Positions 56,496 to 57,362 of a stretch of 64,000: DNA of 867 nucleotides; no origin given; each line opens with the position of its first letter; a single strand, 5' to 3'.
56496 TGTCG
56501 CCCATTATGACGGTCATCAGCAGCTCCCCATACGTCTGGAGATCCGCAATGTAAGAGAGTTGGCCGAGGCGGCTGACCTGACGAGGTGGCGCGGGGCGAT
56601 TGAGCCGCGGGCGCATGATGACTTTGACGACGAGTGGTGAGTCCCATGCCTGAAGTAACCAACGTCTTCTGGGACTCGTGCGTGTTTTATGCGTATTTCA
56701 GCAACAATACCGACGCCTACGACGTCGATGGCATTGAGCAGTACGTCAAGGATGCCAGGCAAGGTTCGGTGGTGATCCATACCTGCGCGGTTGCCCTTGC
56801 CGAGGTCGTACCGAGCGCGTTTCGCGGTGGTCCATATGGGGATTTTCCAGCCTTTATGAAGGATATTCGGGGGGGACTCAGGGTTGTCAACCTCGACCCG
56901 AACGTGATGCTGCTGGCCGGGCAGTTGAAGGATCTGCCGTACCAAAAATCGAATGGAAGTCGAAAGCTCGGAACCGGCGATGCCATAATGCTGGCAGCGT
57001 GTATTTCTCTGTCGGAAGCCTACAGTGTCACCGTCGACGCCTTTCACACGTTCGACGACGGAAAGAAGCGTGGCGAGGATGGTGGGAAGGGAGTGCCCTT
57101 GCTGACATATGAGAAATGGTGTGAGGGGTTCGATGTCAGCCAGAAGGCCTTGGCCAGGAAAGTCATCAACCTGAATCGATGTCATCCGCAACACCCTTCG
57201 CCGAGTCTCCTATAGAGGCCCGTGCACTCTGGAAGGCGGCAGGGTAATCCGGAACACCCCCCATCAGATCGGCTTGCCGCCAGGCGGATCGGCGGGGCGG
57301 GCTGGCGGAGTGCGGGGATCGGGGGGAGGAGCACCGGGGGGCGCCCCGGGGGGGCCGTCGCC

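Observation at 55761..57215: AT-richer two-gene cassette: an unrecognisable 272-aa protein translationally coupled to a PIN-domain nuclease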

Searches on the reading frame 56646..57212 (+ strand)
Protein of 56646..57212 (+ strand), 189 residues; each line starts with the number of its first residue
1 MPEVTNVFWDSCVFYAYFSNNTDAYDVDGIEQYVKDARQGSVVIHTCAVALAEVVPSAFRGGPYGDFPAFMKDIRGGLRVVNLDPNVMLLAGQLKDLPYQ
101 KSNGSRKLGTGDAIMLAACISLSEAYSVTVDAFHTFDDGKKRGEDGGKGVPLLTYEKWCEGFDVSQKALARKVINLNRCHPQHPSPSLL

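Call 8: search_protein_families(library=pfam, proteins=[window:56646-57212:+], max_evalue=1)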
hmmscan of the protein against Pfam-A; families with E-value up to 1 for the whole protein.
window:56646-57212:+ (189 aa): 2 families
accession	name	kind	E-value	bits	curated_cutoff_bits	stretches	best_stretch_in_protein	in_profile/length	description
PF01850.27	PIN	-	0.0019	19.2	23.6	1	8-132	2-107/120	PIN domain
PF17546.7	Defb50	-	0.19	12.1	27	1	1-17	12-28/50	Beta defensin 50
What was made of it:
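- On PIN domain (PF01850) / VapC-like nucleases: The window protein scores 19.2 bits against a cutoff of 23.6 (E 0.0019) (call 8).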

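Call 9: search_protein_families(library=padloc, proteins=[window:56646-57212:+], max_evalue=1)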
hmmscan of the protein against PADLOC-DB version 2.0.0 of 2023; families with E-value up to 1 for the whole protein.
window:56646-57212:+ (189 aa): 0 families

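Call 10: search_protein_families(library=ncbifam, proteins=[window:56646-57212:+], max_evalue=1)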
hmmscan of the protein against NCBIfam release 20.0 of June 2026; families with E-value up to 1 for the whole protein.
window:56646-57212:+ (189 aa): 0 families

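Call 11: search_protein_families(library=phrogs, proteins=[window:56646-57212:+], max_evalue=1)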
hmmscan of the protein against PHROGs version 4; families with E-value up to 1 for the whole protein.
window:56646-57212:+ (189 aa): 0 families

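Call 13: find_homologous_proteins(query=window:56646-57212:+)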
Query window:56646-57212:+ (189 aa): 54 proteins with E <= 0.001 among 99 candidates.
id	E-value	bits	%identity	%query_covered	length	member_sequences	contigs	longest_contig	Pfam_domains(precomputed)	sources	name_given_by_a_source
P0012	1.0e-125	435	100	100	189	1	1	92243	-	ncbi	ncbi:MAG: hypothetical protein H7840_00370 [Alphaproteobacteria bacterium]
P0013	9.7e-92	324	73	100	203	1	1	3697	-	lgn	-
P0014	5.1e-87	308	72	98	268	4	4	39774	-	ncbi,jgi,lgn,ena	jgi:hypothetical protein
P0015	1.0e-85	304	69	100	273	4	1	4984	-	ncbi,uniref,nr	ncbi:hypothetical protein [Asticcacaulis sp.]|uniref:hypothetical protein n=1 Tax=Asticcacaulis sp. 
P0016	1.0e-85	304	69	100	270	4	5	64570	-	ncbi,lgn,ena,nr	ncbi:hypothetical protein DmGdi_27310 [Gluconobacter sp. Gdi]|nr:hypothetical protein DmGdi_27310 [G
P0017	2.5e-85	303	70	100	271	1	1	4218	-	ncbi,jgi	jgi:hypothetical protein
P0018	7.7e-83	295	67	100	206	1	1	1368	-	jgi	-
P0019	3.7e-79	283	65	99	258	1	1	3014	-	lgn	-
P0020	3.9e-78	279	65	98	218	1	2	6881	-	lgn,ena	-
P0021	6.8e-67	243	58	99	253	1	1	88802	-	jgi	jgi:hypothetical protein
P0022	1.5e-58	216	54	98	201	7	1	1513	-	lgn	-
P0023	6.1e-57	210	53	98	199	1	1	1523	-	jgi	jgi:predicted nucleic acid-binding protein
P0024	1.0e-56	210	52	98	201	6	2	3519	-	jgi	jgi:predicted nucleic acid-binding protein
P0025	1.7e-55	206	49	98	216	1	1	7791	-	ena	-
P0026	2.1e-55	205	52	99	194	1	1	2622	-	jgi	jgi:predicted nucleic acid-binding protein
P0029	1.2e-54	203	49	98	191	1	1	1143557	-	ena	-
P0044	3.1e-51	192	49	98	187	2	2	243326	PF01850.28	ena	-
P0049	3.2e-50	188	46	98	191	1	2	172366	-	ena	-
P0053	5.9e-50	188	47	98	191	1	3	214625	-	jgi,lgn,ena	-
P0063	2.8e-30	123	37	100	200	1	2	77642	PF01850.28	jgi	jgi:predicted nucleic acid-binding protein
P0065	6.7e-28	116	37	97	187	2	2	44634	PF01850.28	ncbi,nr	ncbi:MAG: PIN domain-containing protein [Paracoccaceae bacterium]|nr:PIN domain-containing protein [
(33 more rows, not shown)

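Call 27: search_solved_structures(query=A2, max_evalue=1, show_alignments=2)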
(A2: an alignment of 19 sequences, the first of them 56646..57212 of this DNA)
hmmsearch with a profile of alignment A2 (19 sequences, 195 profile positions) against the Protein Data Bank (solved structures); distinct sequences matched with E-value up to 1: 1.
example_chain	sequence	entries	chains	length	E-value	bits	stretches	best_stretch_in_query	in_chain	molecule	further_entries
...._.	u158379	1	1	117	0.84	12.4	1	29-98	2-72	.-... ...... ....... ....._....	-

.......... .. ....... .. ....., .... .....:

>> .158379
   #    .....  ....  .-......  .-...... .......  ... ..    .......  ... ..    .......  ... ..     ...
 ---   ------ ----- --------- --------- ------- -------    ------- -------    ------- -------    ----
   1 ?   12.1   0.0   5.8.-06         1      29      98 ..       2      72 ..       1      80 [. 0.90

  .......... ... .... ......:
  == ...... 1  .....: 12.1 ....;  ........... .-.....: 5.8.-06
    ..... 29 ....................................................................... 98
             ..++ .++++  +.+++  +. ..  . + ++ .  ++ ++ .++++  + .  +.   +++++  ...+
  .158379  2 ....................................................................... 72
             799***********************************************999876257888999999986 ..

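Call 28: search_protein_families(library=pfam, alignment_id=A2, max_evalue=0.01)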
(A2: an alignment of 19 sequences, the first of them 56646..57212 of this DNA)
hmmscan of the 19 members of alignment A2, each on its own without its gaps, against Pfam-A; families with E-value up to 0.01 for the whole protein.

A. member 1, window:56646-57212:+ (189 aa): 1 family
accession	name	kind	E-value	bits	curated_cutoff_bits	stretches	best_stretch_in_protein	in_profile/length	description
PF01850.27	PIN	-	0.0019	19.2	23.6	1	8-132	2-107/120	PIN domain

B. families by the number of members that match (of 19 scanned): 1 family
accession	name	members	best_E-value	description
PF01850.27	PIN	11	4.1e-08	PIN domain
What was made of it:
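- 56646..57215 (+): Gene 2, 189 aa: divergent VapC-like PIN-domain nuclease, the proposed toxin/effector. PF01850 at 19.2 bits (below the 23.6 cutoff) for this copy, but 11 of 19 relatives match, best E 4e-8 (calls 8, 28).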

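Call 31: find_encoding_contigs(protein=P0029, flank=8000, max_places=2)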
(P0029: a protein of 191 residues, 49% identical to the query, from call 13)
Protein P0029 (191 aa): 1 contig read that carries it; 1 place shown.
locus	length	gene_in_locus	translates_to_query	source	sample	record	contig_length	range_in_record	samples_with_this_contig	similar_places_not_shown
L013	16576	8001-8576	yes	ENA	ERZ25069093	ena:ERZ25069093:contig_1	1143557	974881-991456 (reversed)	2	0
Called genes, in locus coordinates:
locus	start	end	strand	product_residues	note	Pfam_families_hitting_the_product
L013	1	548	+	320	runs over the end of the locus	PF02574:S-methyl_trans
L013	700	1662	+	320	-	PF02574:S-methyl_trans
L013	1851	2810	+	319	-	PF02574:S-methyl_trans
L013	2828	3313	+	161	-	PF14464:Prok-JAB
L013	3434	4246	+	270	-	PF00561:Abhydrolase_1, PF12146:Hydrolase_4 (weak), PF12697:Abhydrolase_6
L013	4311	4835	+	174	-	-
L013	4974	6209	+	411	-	PF06779:MFS_4 (weak), PF07690:MFS_1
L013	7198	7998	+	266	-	-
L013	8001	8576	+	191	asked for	-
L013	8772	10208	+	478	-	PF00884:Sulfatase (faint), PF01663:Phosphodiest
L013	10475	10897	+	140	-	PF00903:Glyoxalase, PF06983:3-dmu-9_3-mt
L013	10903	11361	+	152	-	PF13442:Cytochrome_CBB3, PF00034:Cytochrom_C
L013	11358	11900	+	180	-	PF00034:Cytochrom_C (weak), PF13442:Cytochrome_CBB3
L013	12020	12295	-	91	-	PF19812:DUF6295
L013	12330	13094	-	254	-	PF07224:Chlorophyllase (weak), PF01738:DLH, PF00326:Peptidase_S9 (faint), PF08840:BAAT_C (faint)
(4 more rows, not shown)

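Call 32: find_encoding_contigs(protein=P0044, flank=8000, max_places=2)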
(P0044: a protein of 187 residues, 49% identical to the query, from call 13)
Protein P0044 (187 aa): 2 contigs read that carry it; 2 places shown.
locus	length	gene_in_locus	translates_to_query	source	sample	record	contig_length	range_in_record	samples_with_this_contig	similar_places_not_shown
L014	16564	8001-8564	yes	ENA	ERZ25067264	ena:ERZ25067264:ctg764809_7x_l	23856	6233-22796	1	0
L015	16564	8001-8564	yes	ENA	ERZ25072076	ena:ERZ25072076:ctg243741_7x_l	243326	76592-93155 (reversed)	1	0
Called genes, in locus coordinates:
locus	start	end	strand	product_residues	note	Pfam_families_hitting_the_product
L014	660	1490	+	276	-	PF03449:GreA_GreB_N, PF01272:GreA_GreB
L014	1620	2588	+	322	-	PF03741:TerC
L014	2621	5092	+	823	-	PF01565:FAD_binding_4, PF02913:FAD-oxidase_C, PF13183:Fer4_8, PF13534:Fer4_17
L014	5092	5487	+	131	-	-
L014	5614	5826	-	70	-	-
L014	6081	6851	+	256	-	PF00923:TAL_FSA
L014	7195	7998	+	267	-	-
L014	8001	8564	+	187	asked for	PF01850:PIN (weak)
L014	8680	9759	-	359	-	PF21016:RlmN_N, PF04055:Radical_SAM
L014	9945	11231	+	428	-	PF22422:MGH1-like_GH, PF01204:Trehalase (weak), PF03200:Glyco_hydro_63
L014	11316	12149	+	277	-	PF00005:ABC_tran, PF13304:AAA_21 (faint), PF02463:SMC_N (weak)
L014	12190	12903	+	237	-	PF01895:PhoU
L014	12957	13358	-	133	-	PF13384:HTH_23, PF13542:HTH_Tnp_ISL3 (weak), PF13936:HTH_38 (weak)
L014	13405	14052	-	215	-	-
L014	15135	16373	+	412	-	PF00994:MoCF_biosynth, PF18146:CinA_KH, PF02464:CinA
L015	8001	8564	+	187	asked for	PF01850:PIN (weak)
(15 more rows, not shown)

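Call 33: find_encoding_contigs(protein=P0063, flank=8000, max_places=2)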
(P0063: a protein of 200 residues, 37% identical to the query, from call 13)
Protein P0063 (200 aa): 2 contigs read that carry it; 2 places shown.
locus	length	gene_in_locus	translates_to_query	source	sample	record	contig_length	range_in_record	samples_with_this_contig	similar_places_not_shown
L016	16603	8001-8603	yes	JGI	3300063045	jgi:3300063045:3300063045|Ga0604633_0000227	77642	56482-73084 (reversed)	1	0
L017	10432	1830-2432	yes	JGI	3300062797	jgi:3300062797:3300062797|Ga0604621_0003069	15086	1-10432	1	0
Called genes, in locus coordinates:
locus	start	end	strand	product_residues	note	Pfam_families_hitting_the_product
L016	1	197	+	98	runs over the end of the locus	PF13627:LptM_cons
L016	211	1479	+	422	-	PF00278:Orn_DAP_Arg_deC, PF01168:Ala_racemase_N, PF02784:Orn_Arg_deC_N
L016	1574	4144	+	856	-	PF13779:DUF4175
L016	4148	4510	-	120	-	PF00072:Response_reg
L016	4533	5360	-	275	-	PF13717:Zn_ribbon_4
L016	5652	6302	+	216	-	PF02698:DUF218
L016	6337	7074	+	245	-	PF01553:Acyltransferase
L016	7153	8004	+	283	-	-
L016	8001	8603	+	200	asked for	PF01850:PIN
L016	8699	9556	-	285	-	PF12760:Zn_ribbon_IS1595, PF12762:DDE_Tnp_IS1595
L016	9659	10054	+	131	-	-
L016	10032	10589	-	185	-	PF04752:ChaC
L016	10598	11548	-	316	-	PF03446:NAD_binding_2 (weak), PF03807:F420_oxidored, PF02153:PDH_N, PF20463:PDH_C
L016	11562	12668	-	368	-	PF00155:Aminotran_1_2, PF00266:Aminotran_5 (weak), PF01041:DegT_DnrJ_EryC1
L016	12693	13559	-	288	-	PF01817:CM_2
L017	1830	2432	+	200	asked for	PF01850:PIN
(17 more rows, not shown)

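Call 34: find_encoding_contigs(protein=P0053, flank=8000, max_places=3)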
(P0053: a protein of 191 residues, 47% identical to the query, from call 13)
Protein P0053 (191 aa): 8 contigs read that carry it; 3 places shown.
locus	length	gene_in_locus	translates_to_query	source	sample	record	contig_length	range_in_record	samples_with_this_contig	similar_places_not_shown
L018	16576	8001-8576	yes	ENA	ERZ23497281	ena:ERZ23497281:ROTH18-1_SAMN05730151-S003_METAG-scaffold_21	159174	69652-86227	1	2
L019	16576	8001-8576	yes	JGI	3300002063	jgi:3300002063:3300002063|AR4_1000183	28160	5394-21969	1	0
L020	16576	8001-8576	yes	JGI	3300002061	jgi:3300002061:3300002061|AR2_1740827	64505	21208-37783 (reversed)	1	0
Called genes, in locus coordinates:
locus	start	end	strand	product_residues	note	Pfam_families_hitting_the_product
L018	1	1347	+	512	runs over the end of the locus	PF00361:Proton_antipo_M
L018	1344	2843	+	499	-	PF00361:Proton_antipo_M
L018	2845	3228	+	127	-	-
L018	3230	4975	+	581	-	PF00361:Proton_antipo_M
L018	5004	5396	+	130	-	PF05443:ROS_MUCR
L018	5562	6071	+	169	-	PF07310:PAS_5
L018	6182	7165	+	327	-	PF12760:Zn_ribbon_IS1595, PF12762:DDE_Tnp_IS1595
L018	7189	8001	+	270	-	-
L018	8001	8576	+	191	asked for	-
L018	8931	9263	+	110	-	PF08299:Bac_DnaA_C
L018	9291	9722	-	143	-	PF02657:SufE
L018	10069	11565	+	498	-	PF00512:HisKA, PF02518:HATPase_c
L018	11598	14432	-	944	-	-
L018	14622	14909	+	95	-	PF07372:DUF1491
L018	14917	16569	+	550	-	PF00009:GTP_EFTU, PF01926:MMR_HSR1 (weak), PF03144:GTP_EFTU_D2 (faint), PF22042:EF-G_D2, PF16658:RF3_C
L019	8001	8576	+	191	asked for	-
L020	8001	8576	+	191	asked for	-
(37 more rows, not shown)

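Call 49: predict_structure(alignment_id=A4)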
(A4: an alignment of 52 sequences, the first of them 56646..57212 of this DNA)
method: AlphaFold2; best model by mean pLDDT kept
length: 189 residues; sequences in the alignment: 52
mean_pLDDT: 90.4   pTM: 0.88
mean pLDDT of the five models: 90.4, 88.7, 84.3, 83.9, 83.6
residues with pLDDT >= 90: 144; 70-90: 33; 50-70: 7; < 50: 5
segments of 3 or more residues with pLDDT < 50: 142-146
pLDDT, mean of each block of 10 residues (from residue 1): 89 93 91 95 96 91 89 92 97 96 85 97 96 88 54 92 97 97 84
secondary structure, 60 per line:
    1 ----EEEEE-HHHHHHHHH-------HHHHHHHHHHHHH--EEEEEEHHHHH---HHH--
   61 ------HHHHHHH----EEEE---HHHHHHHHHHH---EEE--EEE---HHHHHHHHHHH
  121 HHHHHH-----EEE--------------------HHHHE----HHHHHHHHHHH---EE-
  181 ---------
elements in order: E5-9 H11-19 H27-39 E42-47 H48-52 H67-73 E78-81 H85-95 E99-101 E104-106 H110-126 E132-134 H155-158 H164-174
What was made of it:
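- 56646..57215 (+): AF2 pLDDT 90, pTM 0.88 (call 49).
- On PIN domain (PF01850) / VapC-like nucleases: AF2 model pLDDT 90, pTM 0.88 (call 49).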

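Call 53: fold_search(model_id=the predicted structure, library=pdb)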
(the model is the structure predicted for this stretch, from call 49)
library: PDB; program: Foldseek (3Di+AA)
matches with E <= 10: 338; with E <= 0.001: 0
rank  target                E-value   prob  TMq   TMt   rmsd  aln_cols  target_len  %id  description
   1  1w8i                  1.8e-02  0.98  0.46  0.54  12.8       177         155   18  The Structure of gene product af1683 from Archaeoglobus fulgidus. (released 2004-11-16)
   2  4xgq_A                2.7e-02  0.98  0.44  0.59   5.4       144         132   14  Crystal structure of addiction module from Mycobacterial species (released 2015-08-12)
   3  5ecd_A                3.4e-02  0.97  0.39  0.53   5.1       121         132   17  Structure of the Shigella flexneri VapC mutant D98N crystal form 1 (released 2016-02-17)
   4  1v96_A                5.5e-02  0.98  0.48  0.60   5.8       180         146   13  Crystal structure of hypothetical protein of unknown function from pyrococcus horikoshii OT3 (released 2005-02-01)
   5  5ecw_A                5.9e-02  0.96  0.40  0.54   4.9       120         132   13  Structure of the Shigella flexneri VapC mutant D7A (released 2016-02-17)
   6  5ed0_A                6.6e-02  0.95  0.46  0.61   6.3       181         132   11  Structure of the Shigella flexneri VapC mutant D7N (released 2016-02-17)
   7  1y82_A                7.0e-02  0.97  0.49  0.61   5.0       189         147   13  Conserved hypothetical protein Pfu-367848-001 from Pyrococcus furiosus (released 2005-01-25)
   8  3tnd_A                7.9e-02  0.84  0.38  0.50   5.5       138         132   16  Crystal structure of Shigella flexneri VapBC toxin-antitoxin complex (released 2011-11-02)
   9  6ifc_A                1.2e-01  0.75  0.35  0.46   5.6       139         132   14  Crystal structure of VapBC from Salmonella typhimurium (released 2020-01-29)
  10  3zvk_A                1.3e-01  0.90  0.39  0.52   5.2       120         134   15  Crystal structure of VapBC2 from Rickettsia felis bound to a DNA fragment from their promoter (released 2011-12-14)
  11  1ye5_B                1.3e-01  0.87  0.44  0.54   6.5       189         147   12  Crystal structure of hypothetical protein of unknown function from pyrococcus horikoshii OT3 (released 2005-05-17)
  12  6sd6_D                1.3e-01  0.89  0.39  0.53   4.9       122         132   19  Structure of VapBC from Shigella sonnei (released 2020-08-26)
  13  5h4h_B                1.3e-01  0.89  0.44  0.55   6.3       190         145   13  Structure of PIN-domain protein (VapC4 toxin) from Pyrococcus horikoshii determined at 2.2 A resolution (released 2016-11-23)
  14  6sd6_C                1.3e-01  0.80  0.40  0.52   5.1       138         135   14  Structure of VapBC from Shigella sonnei (released 2020-08-26)
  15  6a7v_G                1.5e-01  0.89  0.48  0.62   5.8       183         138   10  Crystal structure of Mycobacterium tuberculosis VapBC11 toxin-antitoxin complex (released 2018-10-10)
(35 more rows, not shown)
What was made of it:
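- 56646..57215 (+): All top PDB fold matches are VapC-type PINs (call 53).
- On PIN domain (PF01850) / VapC-like nucleases: The top 16 Foldseek PDB hits are all PIN/VapC proteins, with TM normalised by target 0.46-0.62 and probability up to 0.98, although E-values are weak at 0.02-0.15 (call 53).
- Closest known: VapBC type II toxin-antitoxin modules. Same: The best structural neighbours of gene 2 are VapC toxins from Shigella, Mycobacterium, Rickettsia, the F plasmid and archaea (call 53).
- The window's PIN protein scores below the Pfam gathering threshold, and Foldseek E-values to VapC structures are weak (0.02-0.3), though probabilities reach 0.98 (calls 8, 53).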

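Call 57: find_encoding_contigs(protein=P0049, flank=6000, max_places=2)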
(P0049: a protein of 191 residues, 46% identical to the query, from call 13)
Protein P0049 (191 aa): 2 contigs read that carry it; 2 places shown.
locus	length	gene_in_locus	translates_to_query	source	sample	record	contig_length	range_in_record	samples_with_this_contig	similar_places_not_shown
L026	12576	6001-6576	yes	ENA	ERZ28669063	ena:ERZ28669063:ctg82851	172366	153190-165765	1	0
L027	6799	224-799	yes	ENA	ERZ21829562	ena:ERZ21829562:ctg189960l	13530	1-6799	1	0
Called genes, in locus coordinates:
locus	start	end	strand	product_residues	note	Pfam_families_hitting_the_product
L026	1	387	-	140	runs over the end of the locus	PF19588:SxtJ (weak)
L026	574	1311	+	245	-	PF12760:Zn_ribbon_IS1595, PF12762:DDE_Tnp_IS1595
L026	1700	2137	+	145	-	-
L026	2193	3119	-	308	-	PF14236:DruA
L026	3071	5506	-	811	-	PF03050:DDE_Tnp_IS66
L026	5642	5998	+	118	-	-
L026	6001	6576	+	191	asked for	-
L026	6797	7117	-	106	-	PF05711:TylF (weak)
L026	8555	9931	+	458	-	PF13489:Methyltransf_23, PF07021:MetW, PF13847:Methyltransf_31, PF08241:Methyltransf_11, PF08242:Methyltransf_12, PF13649:Methyltransf_25, PF13641:Glyco_tranf_2_3 (faint), PF00535:Glycos_transf_2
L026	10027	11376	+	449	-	PF13701:DDE_Tnp_1_4, PF01609:DDE_Tnp_1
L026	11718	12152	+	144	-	PF02502:LacAB_rpiB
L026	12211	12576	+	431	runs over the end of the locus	PF00464:SHMT, PF01041:DegT_DnrJ_EryC1 (weak)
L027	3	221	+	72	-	?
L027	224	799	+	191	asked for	-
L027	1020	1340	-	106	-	PF05711:TylF (weak)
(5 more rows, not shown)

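Call 58: find_encoding_contigs(protein=P0021, flank=6000, max_places=2)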
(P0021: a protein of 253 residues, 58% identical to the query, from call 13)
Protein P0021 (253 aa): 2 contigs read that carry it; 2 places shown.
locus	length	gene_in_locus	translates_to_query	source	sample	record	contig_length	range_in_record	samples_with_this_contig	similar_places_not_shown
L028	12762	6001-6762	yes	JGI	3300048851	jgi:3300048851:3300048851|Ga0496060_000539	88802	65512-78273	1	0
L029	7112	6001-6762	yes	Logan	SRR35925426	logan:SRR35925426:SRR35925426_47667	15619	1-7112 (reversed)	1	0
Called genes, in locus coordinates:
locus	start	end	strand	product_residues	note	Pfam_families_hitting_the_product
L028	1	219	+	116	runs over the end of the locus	-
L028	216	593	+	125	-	-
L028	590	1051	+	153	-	-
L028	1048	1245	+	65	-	-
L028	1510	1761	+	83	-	-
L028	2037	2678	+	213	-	PF23639:DUF7146, PF13362:Toprim_3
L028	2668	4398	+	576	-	-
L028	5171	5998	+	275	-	-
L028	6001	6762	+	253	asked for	-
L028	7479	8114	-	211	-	PF02798:GST_N, PF13417:GST_N_3, PF13409:GST_N_2, PF00043:GST_C, PF13410:GST_C_2 (weak)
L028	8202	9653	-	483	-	PF02934:GatB_N, PF02637:GatB_Yqey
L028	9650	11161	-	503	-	PF01425:Amidase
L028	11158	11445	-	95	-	PF02686:GatC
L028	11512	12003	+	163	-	PF03652:RuvX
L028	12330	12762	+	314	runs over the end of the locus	PF02729:OTCace_N, PF00185:OTCace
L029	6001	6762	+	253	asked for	-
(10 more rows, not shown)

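Call 59: find_encoding_contigs(protein=P0065, flank=6000, max_places=2)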
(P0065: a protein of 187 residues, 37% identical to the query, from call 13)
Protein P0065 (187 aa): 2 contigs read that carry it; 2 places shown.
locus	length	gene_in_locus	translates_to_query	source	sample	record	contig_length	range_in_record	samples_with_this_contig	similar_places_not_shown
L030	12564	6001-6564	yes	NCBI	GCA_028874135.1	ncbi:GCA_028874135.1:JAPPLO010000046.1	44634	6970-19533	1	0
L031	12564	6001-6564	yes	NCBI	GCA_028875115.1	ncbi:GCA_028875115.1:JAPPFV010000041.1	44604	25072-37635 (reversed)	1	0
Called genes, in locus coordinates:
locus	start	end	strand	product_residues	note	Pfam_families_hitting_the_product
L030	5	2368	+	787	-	PF01315:Ald_Xan_dh_C, PF02738:MoCoBD_1, PF20256:MoCoBD_2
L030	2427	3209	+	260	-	PF00941:FAD_binding_5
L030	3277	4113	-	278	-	PF00165:HTH_AraC, PF12833:HTH_18, PF01035:DNA_binding_1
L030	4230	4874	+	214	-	PF00730:HhH-GPD, PF00633:HHH, PF10576:EndIII_4Fe-2S (faint)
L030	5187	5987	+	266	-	-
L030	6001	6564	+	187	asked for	PF01850:PIN (weak)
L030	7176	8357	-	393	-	PF02566:OsmC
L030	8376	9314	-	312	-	PF02899:Phage_int_SAM_1, PF13495:Phage_int_SAM_4 (weak), PF00589:Phage_integrase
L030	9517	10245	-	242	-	PF04340:DUF484 (weak)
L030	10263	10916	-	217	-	PF00923:TAL_FSA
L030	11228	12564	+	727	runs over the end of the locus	PF17764:PriA_3primeBD, PF00270:DEAD, PF04851:ResIII, PF18319:Zn_ribbon_PriA (weak), PF00271:Helicase_C (weak), PF18074:PriA_C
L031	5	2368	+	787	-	PF01315:Ald_Xan_dh_C, PF02738:MoCoBD_1, PF20256:MoCoBD_2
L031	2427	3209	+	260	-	PF00941:FAD_binding_5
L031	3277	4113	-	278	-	PF00165:HTH_AraC, PF12833:HTH_18, PF01035:DNA_binding_1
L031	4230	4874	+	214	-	PF00730:HhH-GPD, PF00633:HHH, PF10576:EndIII_4Fe-2S (faint)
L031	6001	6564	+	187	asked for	PF01850:PIN (weak)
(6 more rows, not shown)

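Call 60: find_encoding_contigs(protein=P0014, flank=6000, max_places=3)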
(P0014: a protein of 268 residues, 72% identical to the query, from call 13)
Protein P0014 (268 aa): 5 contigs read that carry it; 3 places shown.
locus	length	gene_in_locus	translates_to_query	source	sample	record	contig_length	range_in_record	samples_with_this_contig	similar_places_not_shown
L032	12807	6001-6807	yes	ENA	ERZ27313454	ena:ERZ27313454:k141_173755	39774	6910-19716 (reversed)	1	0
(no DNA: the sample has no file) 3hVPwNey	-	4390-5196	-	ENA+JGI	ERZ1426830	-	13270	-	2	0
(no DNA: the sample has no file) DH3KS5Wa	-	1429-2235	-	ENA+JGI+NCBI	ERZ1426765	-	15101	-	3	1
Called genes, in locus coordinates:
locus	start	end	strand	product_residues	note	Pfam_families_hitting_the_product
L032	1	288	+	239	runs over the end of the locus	-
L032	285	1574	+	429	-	-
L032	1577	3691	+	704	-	PF02163:Peptidase_M50 (weak)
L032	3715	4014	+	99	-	-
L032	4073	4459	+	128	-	PF11225:DUF3024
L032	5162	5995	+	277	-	-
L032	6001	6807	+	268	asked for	-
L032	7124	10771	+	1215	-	PF13289:SIR2_2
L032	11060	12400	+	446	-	PF04326:SLFN_AlbA_2 (weak)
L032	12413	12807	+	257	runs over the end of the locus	PF13643:DUF4145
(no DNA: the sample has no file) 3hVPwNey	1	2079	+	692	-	?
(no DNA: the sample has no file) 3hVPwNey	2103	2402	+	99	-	-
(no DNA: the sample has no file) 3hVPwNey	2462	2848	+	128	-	PF11225:DUF3024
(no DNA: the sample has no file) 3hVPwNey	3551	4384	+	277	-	-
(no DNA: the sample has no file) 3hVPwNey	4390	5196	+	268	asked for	-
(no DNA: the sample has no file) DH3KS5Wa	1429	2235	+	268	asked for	-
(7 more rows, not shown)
